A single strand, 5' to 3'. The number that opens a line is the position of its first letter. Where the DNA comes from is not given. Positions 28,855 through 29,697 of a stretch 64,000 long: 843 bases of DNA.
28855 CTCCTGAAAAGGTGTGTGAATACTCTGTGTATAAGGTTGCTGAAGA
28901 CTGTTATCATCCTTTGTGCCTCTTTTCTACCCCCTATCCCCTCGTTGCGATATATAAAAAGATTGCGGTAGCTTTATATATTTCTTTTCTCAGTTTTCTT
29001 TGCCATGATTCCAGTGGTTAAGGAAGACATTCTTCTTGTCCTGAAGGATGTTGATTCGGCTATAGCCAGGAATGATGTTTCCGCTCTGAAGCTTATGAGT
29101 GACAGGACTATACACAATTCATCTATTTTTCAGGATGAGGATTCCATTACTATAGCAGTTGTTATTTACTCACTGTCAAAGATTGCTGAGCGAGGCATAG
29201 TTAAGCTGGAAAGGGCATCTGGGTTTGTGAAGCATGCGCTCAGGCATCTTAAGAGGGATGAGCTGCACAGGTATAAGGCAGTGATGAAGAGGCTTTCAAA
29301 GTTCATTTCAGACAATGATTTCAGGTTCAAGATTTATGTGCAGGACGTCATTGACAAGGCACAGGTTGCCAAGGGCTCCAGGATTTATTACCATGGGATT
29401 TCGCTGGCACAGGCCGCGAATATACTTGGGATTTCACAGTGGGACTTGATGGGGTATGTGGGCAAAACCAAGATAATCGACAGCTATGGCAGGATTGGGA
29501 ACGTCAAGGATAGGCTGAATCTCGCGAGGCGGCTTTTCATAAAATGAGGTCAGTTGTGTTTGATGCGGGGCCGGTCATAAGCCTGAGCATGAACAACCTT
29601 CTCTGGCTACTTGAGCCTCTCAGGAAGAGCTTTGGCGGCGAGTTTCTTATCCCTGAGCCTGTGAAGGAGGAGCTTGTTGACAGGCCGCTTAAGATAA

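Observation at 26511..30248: AT-rich accessory islet packed with toxin-antitoxin-type modules between ELP3 and NOP2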

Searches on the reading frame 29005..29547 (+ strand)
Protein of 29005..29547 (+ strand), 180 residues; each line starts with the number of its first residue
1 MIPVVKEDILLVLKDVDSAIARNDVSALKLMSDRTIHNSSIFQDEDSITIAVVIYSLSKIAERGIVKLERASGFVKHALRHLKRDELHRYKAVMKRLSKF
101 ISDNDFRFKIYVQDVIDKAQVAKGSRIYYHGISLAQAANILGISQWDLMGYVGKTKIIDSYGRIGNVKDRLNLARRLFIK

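Call 3: search_protein_families(library=pfam, proteins=[window:29005-29547:+], max_evalue=0.01)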
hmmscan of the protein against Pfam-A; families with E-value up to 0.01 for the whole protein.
window:29005-29547:+ (180 aa): 1 family
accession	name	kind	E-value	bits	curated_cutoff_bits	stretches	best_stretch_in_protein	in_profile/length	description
PF04545.22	Sigma70_r4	-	0.0011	18.9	24.1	0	127-145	16-34/50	Sigma-70, region 4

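Call 4: search_protein_families(library=ncbifam, proteins=[window:29005-29547:+], max_evalue=0.01)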
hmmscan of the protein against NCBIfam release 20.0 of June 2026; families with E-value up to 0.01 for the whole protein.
window:29005-29547:+ (180 aa): 0 families

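Call 11: search_protein_families(library=pfam, proteins=[window:29005-29547:+], max_evalue=10)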
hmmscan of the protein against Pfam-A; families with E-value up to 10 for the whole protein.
window:29005-29547:+ (180 aa): 4 families
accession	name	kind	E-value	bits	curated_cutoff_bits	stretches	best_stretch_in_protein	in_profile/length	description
PF04545.22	Sigma70_r4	-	0.0011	18.9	24.1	2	127-145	16-34/50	Sigma-70, region 4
PF09036.15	Bcr-Abl_Oligo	-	0.05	14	23.1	1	85-119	31-64/73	Bcr-Abl oncoprotein oligomerisation domain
PF03683.19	UPF0175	-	0.064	13.4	27.9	1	132-157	34-59/75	Uncharacterised protein family (UPF0175)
PF04875.17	DUF645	-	0.13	12.7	27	1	49-70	16-37/59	Protein of unknown function, DUF645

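Call 31: find_homologous_proteins(query=window:29005-29547:+, max_evalue=0.001)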
Query window:29005-29547:+ (180 aa): 358 proteins with E <= 0.001 among 444 candidates; the best 120 are listed.
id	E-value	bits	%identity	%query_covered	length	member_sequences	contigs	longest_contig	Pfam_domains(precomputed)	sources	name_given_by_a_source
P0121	1.1e-107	375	100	100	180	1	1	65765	-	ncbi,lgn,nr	ncbi:hypothetical protein HY640_02805 [Candidatus Woesearchaeota archaeon]|nr:hypothetical protein [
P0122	1.3e-68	248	67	100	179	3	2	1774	-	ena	-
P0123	2.5e-67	244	63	100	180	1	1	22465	-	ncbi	-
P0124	2.2e-65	238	63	99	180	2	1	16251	-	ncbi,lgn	-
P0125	2.4e-63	231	62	99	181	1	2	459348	-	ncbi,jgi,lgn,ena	-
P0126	1.1e-61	226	59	100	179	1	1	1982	-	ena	-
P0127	1.4e-61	225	61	99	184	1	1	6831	-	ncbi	-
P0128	4.0e-61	224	59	100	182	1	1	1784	-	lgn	-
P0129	5.4e-61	223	60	100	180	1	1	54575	-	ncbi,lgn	-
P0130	5.6e-61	223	61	99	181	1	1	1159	-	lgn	-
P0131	1.1e-60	222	56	100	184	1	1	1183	-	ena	-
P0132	2.3e-60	221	61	99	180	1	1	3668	-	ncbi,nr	ncbi:hypothetical protein HYV82_02855 [Candidatus Woesearchaeota archaeon]|nr:hypothetical protein [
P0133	6.4e-60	220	57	100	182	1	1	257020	-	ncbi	-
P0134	1.4e-58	216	56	100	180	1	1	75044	-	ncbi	-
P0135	1.8e-56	209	55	99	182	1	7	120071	-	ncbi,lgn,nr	ncbi:hypothetical protein HYU11_03125 [Candidatus Woesearchaeota archaeon]|nr:hypothetical protein [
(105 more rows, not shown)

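Call 36: search_protein_families(library=padloc, proteins=[window:29005-29547:+], max_evalue=0.01)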
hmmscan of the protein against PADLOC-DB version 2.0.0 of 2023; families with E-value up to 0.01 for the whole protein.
window:29005-29547:+ (180 aa): 0 families

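Call 40: predict_structure(alignment_id=A3)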
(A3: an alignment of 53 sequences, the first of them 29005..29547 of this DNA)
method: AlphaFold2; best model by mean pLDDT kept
length: 180 residues; sequences in the alignment: 53
mean_pLDDT: 78.1   pTM: 0.71
mean pLDDT of the five models: 78.1, 77.2, 77.0, 76.4, 76.2
residues with pLDDT >= 90: 74; 70-90: 48; 50-70: 37; < 50: 21
segments of 3 or more residues with pLDDT < 50: 122-128, 153-164
pLDDT, mean of each block of 10 residues (from residue 1): 87 94 92 79 80 93 85 96 96 95 90 79 49 70 64 43 56 58
secondary structure, 60 per line:
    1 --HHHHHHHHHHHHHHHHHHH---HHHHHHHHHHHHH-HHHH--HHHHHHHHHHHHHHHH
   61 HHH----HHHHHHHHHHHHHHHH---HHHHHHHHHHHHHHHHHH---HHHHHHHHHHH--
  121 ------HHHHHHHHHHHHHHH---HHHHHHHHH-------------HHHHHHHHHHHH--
elements in order: H3-21 H25-37 H39-42 H45-63 H68-83 H87-104 H108-118 H127-141 H145-153 H167-178

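Call 43: search_solved_structures(query=A3, max_evalue=10)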
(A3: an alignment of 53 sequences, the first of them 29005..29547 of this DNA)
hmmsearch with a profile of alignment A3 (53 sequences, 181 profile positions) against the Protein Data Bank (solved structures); distinct sequences matched with E-value up to 10: 6.
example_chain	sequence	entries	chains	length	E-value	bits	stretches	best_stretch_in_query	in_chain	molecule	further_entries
8vd6_A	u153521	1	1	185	0.00024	24.4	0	129-166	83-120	CAP REPEAT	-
3lij_A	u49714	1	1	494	0.2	14.8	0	21-88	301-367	Calcium/calmodulin dependent protein kinase with a kinase domain and 4 calmodulin like EF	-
4cs7_A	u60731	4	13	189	0.43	13.7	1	42-106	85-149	M2-1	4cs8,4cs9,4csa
4cs8_C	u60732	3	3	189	0.43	13.7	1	42-106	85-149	M2-1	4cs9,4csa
6wi4_A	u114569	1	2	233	0.93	12.7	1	47-116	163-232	Caspase-3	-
8huj_B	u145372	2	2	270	1.1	12.4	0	62-121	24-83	Eukaryotic translation initiation factor 4 gamma 1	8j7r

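Call 45: fold_search(model_id=the predicted structure, library=pdb)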
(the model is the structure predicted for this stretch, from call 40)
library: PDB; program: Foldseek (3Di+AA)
matches with E <= 10: 115; with E <= 0.001: 0
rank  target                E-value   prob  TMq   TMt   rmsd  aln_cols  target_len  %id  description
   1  8vx7_B                9.6e-01  0.25  0.27  0.29  12.9       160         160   18  Computationally designed tunable C2 symmetric tandem repeat homodimer, bound to cyclic peptide (released 2025-02-05)
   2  9e0s_A                2.0e+00  0.13  0.27  0.27  13.2       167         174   11  Cryo-EM structure of a the periplasmic insert from Myxococcus TAtC (released 2025-08-27)
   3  8e12_B                2.1e+00  0.13  0.27  0.29  16.2       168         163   11  Homotrimeric variant of tcTRP9, BGL14 (released 2023-04-12)
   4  6jho_A                2.3e+00  0.05  0.17  0.15  21.0       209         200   18  The complex crystal structure of Cagbeta with CagZ revealed a novel regulatory mechanism for T4SS coupling ATPase in H (released 2020-02-19)
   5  9s99_A                2.6e+00  0.04  0.15  0.15  19.8       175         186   16  CdvB2 filament - high twist, class B (released 2026-01-28)
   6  8fin_A                2.7e+00  0.18  0.31  0.31  10.7       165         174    9  Multi-state design of two-state switchable hinge proteins (released 2023-08-16)
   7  3ggz_D                2.7e+00  0.09  0.23  0.23  20.1       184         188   11  Crystal Structure of S.cerevisiae Ist1 N-terminal domain in complex with Did2 MIM motif (released 2009-09-08)
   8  4f7j_B                2.9e+00  0.04  0.17  0.13  16.0       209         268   16  Crystal structure of human CDK8/CYCC in complex with compound 3 (1-[3-tert-butyl-1-(4-methylphenyl)-1H-pyrazol-5-yl]-3 (released 2013-05-01)
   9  8fiq_A                3.0e+00  0.15  0.30  0.31  11.5       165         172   12  Multi-state design of two-state switchable hinge proteins (released 2023-08-16)
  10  3ggz_B                3.0e+00  0.08  0.21  0.20  18.2       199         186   14  Crystal Structure of S.cerevisiae Ist1 N-terminal domain in complex with Did2 MIM motif (released 2009-09-08)
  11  9n0i_A                3.3e+00  0.10  0.19  0.27  13.0       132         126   10  Crystal structure of KABLE double mutant (Lys14Pro, Leu20Trp) (released 2025-08-20)
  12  6m97                  3.3e+00  0.10  0.27  0.24  21.5       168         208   12  Crystal structure of the high-affinity copper transporter Ctr1 (released 2019-04-03)
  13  6e9x_A                3.5e+00  0.15  0.30  0.31  10.8       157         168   10  DHF91 filament (released 2018-11-21)
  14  9e0s_B                3.5e+00  0.13  0.30  0.30  13.0       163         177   10  Cryo-EM structure of a the periplasmic insert from Myxococcus TAtC (released 2025-08-27)
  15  9dwa_A                3.5e+00  0.12  0.23  0.31  13.7       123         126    9  Crystal structure of FABLE, MPD condition (released 2025-08-20)
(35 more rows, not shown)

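Call 65: search_protein_families(library=pfam, alignment_id=A3, max_evalue=0.01)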
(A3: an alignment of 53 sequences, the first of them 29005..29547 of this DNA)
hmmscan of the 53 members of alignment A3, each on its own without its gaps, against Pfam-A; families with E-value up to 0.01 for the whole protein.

A. member 1, window:29005-29547:+ (180 aa): 1 family
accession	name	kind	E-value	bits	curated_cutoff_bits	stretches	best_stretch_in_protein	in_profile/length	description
PF04545.22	Sigma70_r4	-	0.0011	18.9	24.1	0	127-145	16-34/50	Sigma-70, region 4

B. families by the number of members that match (of 53 scanned): 12 families
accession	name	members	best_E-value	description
PF03683.19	UPF0175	29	0.0002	Uncharacterised protein family (UPF0175)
PF04545.22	Sigma70_r4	2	0.0011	Sigma-70, region 4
PF04875.17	DUF645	2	0.0039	Protein of unknown function, DUF645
PF05023.20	Phytochelatin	1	0.0047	Phytochelatin synthase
PF01861.22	BpsA_C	1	0.0067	Branched-chain polyamine synthase A C-terminal domain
PF08490.17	DUF1744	1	0.0068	Domain of unknown function (DUF1744)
PF12717.13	Cnd1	1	0.007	non-SMC mitotic condensation complex subunit 1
PF03086.20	DUF240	1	0.0075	Domain of unknown function (DUF240)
PF13233.12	Complex1_LYR_2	1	0.0085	Complex1_LYR-like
PF01712.25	dNK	1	0.0096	Deoxynucleoside kinase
PF08281.18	Sigma70_r4_2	1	0.0097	Sigma-70, region 4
PF25465.1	Beta-prop_At4g14310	1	0.0098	At4g14310 8-bladed propeller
